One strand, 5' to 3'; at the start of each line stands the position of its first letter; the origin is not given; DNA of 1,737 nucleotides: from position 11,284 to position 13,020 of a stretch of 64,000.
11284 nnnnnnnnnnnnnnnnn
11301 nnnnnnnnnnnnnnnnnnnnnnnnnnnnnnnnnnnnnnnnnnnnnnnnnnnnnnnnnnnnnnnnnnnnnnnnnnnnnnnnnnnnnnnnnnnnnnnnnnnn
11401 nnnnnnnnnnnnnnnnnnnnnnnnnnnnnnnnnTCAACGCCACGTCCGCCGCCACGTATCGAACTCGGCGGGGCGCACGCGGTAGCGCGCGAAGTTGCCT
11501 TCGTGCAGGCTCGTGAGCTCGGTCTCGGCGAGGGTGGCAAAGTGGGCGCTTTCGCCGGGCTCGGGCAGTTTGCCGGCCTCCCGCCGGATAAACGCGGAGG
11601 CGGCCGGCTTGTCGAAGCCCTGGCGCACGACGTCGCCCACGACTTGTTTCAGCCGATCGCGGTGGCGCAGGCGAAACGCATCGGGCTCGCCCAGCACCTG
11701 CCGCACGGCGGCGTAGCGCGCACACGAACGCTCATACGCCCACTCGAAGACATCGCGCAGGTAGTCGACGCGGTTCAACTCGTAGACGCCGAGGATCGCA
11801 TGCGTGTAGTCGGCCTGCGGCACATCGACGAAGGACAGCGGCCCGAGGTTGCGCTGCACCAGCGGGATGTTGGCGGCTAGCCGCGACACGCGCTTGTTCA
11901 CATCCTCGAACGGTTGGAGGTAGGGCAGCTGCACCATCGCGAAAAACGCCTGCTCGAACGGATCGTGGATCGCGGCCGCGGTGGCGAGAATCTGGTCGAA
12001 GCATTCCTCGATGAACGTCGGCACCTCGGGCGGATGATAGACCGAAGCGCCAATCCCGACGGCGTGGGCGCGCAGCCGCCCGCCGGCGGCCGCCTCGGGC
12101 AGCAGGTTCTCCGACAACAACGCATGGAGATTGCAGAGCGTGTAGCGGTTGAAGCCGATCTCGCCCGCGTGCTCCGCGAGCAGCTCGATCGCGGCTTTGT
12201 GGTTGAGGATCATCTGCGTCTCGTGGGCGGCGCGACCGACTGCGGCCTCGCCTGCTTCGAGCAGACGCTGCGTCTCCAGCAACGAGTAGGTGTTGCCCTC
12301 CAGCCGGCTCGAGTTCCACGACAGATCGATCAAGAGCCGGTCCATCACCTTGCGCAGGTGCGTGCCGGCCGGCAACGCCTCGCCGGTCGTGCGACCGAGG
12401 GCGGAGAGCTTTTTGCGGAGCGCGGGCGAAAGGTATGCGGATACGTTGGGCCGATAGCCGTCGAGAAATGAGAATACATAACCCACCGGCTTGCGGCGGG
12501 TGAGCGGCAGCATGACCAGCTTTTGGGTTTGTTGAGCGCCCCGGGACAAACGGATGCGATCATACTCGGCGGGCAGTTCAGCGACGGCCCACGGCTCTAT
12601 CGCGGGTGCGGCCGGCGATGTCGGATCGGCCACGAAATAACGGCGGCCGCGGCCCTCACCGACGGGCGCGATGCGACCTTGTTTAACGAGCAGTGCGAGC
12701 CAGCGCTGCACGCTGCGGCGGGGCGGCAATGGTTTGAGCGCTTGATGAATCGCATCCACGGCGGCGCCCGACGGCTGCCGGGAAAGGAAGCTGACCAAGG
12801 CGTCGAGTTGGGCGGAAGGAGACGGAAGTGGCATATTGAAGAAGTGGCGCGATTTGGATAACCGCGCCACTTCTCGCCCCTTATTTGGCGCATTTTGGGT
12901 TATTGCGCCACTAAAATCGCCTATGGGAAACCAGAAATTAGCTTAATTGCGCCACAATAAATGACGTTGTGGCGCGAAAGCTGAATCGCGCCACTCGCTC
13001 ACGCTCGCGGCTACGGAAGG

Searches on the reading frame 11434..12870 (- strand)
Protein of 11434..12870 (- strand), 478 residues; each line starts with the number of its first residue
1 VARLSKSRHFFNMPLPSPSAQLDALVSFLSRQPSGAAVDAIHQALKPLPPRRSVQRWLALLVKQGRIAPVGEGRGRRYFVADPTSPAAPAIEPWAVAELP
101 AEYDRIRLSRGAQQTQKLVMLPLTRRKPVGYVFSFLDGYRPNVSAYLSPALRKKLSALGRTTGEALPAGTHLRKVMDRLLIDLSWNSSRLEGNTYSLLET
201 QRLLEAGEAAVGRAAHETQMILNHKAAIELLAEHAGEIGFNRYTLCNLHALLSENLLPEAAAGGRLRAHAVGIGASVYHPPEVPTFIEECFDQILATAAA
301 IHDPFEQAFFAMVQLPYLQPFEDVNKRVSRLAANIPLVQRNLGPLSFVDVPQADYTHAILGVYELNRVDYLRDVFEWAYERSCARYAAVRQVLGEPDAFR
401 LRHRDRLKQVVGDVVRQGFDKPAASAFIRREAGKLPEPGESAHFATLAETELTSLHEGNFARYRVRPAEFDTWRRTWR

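Call 3: search_protein_families(library=pfam, proteins=[window:11434-12870:-], max_evalue=0.01)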
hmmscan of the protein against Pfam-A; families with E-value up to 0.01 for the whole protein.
window:11434-12870:- (478 aa): 1 family
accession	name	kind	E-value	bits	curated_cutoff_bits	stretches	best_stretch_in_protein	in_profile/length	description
PF02661.23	Fic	-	7.3e-10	40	24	1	241-335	3-91/93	Fic/DOC family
